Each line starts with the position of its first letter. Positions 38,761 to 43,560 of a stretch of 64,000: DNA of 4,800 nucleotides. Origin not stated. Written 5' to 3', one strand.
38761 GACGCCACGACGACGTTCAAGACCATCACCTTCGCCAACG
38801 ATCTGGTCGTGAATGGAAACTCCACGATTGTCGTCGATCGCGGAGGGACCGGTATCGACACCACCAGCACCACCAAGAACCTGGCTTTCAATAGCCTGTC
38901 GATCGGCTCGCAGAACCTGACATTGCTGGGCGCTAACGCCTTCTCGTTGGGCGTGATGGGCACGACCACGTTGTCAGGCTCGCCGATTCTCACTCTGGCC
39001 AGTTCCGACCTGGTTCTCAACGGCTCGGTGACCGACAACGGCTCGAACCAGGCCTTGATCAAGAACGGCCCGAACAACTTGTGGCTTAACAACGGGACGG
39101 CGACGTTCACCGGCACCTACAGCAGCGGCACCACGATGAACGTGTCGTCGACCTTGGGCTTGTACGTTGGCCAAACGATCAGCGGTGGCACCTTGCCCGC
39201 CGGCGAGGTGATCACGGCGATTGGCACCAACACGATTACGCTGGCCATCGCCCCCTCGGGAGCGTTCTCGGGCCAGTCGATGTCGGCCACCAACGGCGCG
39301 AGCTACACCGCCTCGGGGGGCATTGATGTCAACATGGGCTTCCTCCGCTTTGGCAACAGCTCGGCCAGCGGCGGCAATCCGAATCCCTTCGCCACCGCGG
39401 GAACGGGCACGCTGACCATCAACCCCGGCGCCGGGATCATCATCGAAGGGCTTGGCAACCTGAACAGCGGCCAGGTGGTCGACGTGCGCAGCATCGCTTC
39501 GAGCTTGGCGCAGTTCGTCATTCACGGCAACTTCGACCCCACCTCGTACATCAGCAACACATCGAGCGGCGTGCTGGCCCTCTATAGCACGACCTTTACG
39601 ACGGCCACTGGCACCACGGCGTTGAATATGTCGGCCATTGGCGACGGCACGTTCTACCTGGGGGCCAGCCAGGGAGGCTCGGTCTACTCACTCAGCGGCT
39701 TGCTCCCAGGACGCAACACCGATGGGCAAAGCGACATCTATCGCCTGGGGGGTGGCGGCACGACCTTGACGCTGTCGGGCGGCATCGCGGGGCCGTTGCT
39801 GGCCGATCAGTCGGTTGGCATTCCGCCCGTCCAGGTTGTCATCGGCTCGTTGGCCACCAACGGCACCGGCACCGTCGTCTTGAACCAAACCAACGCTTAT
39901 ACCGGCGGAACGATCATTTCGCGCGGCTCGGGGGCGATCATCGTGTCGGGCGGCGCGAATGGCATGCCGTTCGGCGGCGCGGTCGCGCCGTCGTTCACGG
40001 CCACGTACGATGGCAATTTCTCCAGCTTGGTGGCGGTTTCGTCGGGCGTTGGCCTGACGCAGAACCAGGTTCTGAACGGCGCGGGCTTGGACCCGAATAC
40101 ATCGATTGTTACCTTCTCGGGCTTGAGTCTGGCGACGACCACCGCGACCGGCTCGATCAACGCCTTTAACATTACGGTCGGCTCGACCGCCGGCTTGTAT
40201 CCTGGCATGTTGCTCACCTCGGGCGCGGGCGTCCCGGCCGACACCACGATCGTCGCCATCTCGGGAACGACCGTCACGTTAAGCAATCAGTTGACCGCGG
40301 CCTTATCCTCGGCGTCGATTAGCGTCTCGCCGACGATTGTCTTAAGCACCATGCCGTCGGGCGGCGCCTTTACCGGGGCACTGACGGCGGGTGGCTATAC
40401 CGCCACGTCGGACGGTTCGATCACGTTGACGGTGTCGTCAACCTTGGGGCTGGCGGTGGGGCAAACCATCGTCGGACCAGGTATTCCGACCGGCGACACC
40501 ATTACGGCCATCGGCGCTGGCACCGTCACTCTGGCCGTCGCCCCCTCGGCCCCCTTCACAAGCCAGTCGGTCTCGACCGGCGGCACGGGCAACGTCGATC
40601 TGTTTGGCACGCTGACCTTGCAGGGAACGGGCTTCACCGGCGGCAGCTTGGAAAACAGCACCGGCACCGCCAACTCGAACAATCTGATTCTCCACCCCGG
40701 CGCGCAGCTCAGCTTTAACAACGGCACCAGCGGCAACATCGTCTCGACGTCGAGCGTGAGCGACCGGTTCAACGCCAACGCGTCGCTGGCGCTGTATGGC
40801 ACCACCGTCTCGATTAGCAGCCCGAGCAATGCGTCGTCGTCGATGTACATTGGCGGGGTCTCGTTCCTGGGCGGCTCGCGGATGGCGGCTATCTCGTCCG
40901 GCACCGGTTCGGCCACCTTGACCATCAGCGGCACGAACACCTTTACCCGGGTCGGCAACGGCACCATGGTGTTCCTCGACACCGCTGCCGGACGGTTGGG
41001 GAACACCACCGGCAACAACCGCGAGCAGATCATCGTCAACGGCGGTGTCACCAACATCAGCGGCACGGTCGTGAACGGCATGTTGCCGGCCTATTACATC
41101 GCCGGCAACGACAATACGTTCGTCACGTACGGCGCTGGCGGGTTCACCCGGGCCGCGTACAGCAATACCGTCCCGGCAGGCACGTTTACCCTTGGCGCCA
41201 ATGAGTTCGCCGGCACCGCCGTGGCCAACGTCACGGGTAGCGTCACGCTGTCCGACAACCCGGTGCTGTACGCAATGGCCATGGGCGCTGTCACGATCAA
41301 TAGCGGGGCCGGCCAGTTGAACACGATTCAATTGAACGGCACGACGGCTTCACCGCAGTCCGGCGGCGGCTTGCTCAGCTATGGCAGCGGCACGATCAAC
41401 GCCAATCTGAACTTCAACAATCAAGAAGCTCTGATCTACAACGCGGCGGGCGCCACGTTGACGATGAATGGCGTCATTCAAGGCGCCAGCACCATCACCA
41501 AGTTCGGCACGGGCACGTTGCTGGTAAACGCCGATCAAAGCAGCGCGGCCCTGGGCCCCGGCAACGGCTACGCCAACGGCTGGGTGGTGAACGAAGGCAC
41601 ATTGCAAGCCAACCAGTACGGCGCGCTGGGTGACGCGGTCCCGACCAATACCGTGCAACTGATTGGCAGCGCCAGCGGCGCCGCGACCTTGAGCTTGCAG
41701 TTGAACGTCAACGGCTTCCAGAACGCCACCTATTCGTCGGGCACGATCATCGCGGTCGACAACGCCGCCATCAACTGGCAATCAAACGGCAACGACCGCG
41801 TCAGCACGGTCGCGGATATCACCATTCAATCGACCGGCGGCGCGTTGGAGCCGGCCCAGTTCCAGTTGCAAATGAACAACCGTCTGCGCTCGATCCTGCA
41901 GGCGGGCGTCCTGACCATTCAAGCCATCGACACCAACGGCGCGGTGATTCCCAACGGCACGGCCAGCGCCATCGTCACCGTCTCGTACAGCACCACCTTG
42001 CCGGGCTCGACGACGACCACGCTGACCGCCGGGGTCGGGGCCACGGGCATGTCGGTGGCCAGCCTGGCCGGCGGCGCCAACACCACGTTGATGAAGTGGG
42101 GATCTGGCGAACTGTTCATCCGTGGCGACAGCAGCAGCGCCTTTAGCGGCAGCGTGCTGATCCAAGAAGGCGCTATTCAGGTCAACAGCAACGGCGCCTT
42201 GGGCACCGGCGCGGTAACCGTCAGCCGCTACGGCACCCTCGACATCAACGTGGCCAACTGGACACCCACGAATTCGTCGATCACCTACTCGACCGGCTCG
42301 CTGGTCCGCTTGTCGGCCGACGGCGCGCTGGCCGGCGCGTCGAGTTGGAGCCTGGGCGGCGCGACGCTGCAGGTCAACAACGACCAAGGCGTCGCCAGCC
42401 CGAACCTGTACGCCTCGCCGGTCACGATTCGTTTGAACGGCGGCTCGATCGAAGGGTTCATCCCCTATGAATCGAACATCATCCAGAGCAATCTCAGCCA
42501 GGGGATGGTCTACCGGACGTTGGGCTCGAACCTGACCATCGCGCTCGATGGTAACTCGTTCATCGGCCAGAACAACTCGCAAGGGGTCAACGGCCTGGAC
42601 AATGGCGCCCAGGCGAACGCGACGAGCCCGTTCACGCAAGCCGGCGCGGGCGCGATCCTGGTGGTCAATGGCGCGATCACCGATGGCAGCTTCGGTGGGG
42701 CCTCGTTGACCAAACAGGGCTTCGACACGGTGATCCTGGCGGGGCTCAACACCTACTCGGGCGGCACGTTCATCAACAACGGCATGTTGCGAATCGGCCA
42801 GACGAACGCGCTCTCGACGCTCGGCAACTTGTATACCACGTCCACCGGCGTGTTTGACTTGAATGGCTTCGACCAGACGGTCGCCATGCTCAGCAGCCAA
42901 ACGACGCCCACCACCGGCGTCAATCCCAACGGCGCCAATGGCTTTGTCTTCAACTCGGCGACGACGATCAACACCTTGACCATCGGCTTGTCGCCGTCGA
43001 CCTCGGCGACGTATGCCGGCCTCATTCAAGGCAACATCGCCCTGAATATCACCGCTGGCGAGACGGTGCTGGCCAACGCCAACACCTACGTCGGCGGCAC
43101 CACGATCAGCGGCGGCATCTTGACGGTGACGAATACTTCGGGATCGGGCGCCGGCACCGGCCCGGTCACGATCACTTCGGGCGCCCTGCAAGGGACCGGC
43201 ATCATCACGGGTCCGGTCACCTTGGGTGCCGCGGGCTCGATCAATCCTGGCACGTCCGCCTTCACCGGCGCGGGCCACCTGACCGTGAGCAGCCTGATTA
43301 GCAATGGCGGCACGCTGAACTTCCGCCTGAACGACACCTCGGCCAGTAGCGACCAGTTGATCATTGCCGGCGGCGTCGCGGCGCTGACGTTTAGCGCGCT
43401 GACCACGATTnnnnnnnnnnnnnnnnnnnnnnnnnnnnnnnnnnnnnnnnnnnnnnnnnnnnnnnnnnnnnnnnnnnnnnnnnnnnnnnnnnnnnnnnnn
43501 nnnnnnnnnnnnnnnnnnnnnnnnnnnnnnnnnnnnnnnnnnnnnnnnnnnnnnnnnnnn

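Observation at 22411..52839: Single 30.4-kb ORF: a 10,142-aa PEP-CTERM-tailed beta-strand-repeat giant protein of unknown function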

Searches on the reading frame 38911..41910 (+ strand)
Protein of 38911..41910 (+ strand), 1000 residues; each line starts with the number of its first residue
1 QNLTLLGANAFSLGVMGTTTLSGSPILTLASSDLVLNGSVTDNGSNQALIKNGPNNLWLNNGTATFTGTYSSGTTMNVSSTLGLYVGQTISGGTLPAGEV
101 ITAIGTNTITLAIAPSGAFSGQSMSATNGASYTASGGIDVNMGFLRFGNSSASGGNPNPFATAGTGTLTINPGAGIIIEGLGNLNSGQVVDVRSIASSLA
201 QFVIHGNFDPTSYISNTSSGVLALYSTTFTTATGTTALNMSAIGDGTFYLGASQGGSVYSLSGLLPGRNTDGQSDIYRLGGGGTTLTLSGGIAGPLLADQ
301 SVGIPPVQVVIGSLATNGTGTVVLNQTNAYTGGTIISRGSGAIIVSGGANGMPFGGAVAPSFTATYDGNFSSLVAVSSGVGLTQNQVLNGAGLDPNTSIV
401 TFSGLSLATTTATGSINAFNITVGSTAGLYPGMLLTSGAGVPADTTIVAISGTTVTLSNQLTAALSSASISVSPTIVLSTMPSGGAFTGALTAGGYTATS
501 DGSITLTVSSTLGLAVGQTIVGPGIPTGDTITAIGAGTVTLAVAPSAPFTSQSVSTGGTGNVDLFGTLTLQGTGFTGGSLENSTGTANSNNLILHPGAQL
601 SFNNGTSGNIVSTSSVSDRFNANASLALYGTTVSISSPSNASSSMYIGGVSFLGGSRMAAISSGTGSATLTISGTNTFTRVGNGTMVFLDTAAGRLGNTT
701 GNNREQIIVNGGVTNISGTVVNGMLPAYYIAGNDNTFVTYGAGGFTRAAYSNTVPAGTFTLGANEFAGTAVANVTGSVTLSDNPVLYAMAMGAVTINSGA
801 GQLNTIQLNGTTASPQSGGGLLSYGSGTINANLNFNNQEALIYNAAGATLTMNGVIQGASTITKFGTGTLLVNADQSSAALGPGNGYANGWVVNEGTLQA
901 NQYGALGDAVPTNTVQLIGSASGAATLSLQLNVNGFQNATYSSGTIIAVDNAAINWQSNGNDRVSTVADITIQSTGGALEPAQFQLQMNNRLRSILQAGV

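Call 93: search_protein_families(library=pfam, proteins=[window:38911-41910:+], max_evalue=0.1)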
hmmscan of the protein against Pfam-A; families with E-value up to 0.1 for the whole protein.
window:38911-41910:+ (1000 aa): 1 family
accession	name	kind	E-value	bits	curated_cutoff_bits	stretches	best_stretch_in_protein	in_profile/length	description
PF12951.13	PATR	-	0.0052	17.2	27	1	317-339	4-26/30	Passenger-associated-transport-repeat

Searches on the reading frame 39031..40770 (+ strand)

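Call 48: search_protein_families(library=pfam, proteins=[window:39031-40770:+], max_evalue=10)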
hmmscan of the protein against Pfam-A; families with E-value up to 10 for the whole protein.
window:39031-40770:+ (580 aa): 2 families
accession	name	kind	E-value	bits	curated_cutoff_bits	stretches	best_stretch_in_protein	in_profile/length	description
PF12951.13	PATR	-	0.00071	20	27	1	277-299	4-26/30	Passenger-associated-transport-repeat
PF24547.1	DUF7601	-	0.46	11.5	27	1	443-492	30-78/116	Domain of unknown function (DUF7601)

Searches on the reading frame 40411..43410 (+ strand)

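Call 4: search_protein_families(library=pfam, proteins=[window:40411-43410:+], max_evalue=0.01)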
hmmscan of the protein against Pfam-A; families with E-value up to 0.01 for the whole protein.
window:40411-43410:+ (1000 aa): 1 family
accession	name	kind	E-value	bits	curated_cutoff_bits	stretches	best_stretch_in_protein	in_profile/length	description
PF12951.13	PATR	-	1.5e-11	44.5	27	2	766-795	1-30/30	Passenger-associated-transport-repeat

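Call 7: search_protein_families(library=ncbifam, proteins=[window:40411-43410:+], max_evalue=0.01)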
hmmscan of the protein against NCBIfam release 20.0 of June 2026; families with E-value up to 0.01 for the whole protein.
window:40411-43410:+ (1000 aa): 1 family
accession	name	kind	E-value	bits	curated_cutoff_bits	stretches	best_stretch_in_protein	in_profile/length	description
TIGR02601.1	autotrns_rpt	repeat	1.2e-11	44.1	19.85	2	765-796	1-32/32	beta strand repeat protein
